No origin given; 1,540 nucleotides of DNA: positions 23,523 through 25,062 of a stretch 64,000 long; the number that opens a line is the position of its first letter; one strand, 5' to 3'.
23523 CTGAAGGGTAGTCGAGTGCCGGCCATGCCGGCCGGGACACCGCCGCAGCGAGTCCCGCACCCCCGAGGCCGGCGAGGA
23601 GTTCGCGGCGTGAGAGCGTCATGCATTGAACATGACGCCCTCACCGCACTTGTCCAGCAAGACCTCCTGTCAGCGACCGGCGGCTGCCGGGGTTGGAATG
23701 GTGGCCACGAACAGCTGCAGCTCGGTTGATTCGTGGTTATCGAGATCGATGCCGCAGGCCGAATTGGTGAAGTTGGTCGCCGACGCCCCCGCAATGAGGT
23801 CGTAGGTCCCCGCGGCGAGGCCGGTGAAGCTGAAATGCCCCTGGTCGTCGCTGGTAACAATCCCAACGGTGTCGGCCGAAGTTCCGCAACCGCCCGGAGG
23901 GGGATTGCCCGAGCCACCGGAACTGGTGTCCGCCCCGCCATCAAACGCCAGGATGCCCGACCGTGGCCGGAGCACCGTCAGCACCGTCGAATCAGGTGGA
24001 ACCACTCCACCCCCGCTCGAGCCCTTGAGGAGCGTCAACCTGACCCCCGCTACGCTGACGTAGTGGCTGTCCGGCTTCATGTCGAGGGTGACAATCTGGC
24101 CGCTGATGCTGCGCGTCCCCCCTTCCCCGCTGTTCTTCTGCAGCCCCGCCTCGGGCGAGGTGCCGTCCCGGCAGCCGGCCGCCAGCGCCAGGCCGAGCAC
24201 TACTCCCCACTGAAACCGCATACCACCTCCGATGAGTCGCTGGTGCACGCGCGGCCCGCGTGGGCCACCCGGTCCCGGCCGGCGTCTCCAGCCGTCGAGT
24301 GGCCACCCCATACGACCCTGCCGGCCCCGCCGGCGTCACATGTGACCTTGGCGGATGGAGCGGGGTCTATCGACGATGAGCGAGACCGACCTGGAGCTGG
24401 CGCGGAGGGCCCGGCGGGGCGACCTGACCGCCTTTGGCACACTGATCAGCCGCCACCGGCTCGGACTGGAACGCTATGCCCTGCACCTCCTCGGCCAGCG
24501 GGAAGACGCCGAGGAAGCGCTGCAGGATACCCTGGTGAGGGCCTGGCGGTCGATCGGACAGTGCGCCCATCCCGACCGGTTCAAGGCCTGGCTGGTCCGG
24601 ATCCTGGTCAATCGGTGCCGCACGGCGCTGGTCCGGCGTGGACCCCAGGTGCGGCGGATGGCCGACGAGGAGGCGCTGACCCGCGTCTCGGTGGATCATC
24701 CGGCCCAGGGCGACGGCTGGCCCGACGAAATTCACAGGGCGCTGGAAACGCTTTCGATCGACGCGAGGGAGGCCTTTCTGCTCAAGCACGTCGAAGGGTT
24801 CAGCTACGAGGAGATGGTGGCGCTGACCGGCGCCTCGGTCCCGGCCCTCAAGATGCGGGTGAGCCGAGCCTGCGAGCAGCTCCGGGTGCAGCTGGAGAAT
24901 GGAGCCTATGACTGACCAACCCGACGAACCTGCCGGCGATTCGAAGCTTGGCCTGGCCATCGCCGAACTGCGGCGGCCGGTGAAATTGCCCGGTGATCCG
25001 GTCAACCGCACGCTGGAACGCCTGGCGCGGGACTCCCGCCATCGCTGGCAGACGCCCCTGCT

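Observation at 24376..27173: Four-gene ECF sigma module with two periplasm-facing CBM48/AMPK-beta-like domains (anti-sigma-position protein and outer-membrane barrel)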

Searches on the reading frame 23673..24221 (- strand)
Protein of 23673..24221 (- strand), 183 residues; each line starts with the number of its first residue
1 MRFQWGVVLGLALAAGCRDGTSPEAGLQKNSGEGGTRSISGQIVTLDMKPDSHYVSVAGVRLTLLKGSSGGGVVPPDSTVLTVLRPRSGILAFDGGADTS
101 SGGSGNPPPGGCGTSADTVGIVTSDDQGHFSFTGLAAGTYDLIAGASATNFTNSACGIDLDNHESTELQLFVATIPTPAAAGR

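Call 48: search_protein_families(library=pfam, proteins=[window:23673-24221:-], max_evalue=0.1)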
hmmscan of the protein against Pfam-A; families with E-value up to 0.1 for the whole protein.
window:23673-24221:- (183 aa): 5 families
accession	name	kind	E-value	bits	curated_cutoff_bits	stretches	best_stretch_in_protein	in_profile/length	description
PF13620.12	CarboxypepD_reg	-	4.6e-05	24.1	32.3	1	118-168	28-77/82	Carboxypeptidase regulatory-like domain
PF17210.9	SdrD_B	-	0.00066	20.3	29.7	1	117-159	37-80/112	SdrD B-like domain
PF17802.7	SpaA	-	0.0093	16.5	23.1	1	118-143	32-57/91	Prealbumin-like fold domain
PF23193.1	NOMO_3rd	-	0.0099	16.4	27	1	121-149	61-89/120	NOMO third transthyretin-like domain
PF13715.12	CarbopepD_reg_2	-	0.051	14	32.2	1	122-169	28-73/88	CarboxypepD_reg-like domain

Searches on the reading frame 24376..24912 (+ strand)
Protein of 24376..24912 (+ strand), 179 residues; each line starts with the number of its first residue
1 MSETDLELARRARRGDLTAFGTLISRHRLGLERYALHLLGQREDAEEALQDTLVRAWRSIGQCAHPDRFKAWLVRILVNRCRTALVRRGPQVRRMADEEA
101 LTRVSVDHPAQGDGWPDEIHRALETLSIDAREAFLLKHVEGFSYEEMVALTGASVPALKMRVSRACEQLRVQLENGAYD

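Call 6: search_protein_families(library=pfam, proteins=[window:24376-24912:+], max_evalue=1)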
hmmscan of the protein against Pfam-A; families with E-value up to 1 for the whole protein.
window:24376-24912:+ (179 aa): 6 families
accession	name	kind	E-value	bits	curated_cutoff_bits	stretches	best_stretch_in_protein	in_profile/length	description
PF04542.20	Sigma70_r2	-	2.7e-14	53.2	24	1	23-88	1-68/71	Sigma-70 region 2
PF08281.18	Sigma70_r4_2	-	6.3e-13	48.6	25.7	1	118-169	3-54/54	Sigma-70, region 4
PF22233.2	PhyR_sigma-like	-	6.3e-05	23.1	27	1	123-169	1-47/50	Response regulator PhyR, sigma-like domain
PF22029.2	PhyR_sigma2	-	0.00035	21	27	1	31-77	8-54/55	Sigma2 domain of PhyR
PF07638.17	Sigma70_ECF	-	0.0011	19.3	21.1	1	13-173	12-183/185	ECF sigma factor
PF21176.3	RecR_HhH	-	0.071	13.4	27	1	32-56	20-44/45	RecR, helix-hairpin-helix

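Call 7: search_protein_families(library=ncbifam, proteins=[window:24376-24912:+], max_evalue=1)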
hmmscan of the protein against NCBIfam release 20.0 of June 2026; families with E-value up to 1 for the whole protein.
window:24376-24912:+ (179 aa): 88 families (the best 25 are shown)
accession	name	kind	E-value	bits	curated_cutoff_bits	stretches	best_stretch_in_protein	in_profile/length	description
NF007225.0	PRK09643.1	equivalog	1.3e-25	90.3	190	1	3-175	12-184/204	RNA polymerase sigma factor SigM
NF009166.1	PRK12513.1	equivalog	1e-24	87.3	206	1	3-174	7-187/193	RNA polymerase sigma factor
NF007216.0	PRK09638.1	equivalog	2.5e-23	82.8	194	1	4-175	4-176/180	RNA polymerase sigma factor SigY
NF009199.0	PRK12547.1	subfamily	4e-23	81.8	219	1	31-171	19-158/184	RNA polymerase sigma factor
NF008888.0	PRK11922.1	equivalog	5e-22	78.7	204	1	3-175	15-198/231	RNA polymerase sigma factor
NF004113.0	PRK05602.1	equivalog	5.1e-22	78.5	208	1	3-175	30-203/211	RNA polymerase sigma factor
TIGR02983.1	SigE-fam_strep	subfamily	3.4e-21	75.8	141.55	1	19-175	7-160/162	SigE family RNA polymerase sigma factor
TIGR02954.1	Sig70_famx3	hypoth_equivalog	5.3e-21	75.1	188.5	1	5-175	3-169/170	RNA polymerase sigma-70 factor, TIGR02954 family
NF009169.0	PRK12516.1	equivalog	1.2e-20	73.7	321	1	31-171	23-162/188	RNA polymerase sigma factor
NF058625.1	sigma_PG0214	equivalog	2.8e-20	72.7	130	1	18-175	4-163/170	GFO_1088 family ECF-type sigma factor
NF007229.0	PRK09647.1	equivalog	1.1e-19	70.6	265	1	16-176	42-205/220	RNA polymerase sigma factor SigE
TIGR02939.1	RpoE_Sigma70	equivalog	2.5e-19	70.1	236.15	1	3-173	5-186/190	RNA polymerase sigma factor RpoE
TIGR02989.1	Sig-70_gvs1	subfamily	3.7e-19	69.2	124.55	1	19-170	2-155/158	RNA polymerase sigma-70 factor, Rhodopirellula/Verrucomicrobium family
NF009198.0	PRK12546.1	equivalog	2.7e-18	66.3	270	1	26-173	15-161/188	RNA polymerase sigma factor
NF007223.0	PRK09641.1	equivalog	1e-17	64.6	209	1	3-175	3-186/187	RNA polymerase sigma factor SigW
TIGR02937.1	sigma70-ECF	superfamily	1.6e-17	63.6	42.9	1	19-173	2-165/165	sigma-70 family RNA polymerase sigma factor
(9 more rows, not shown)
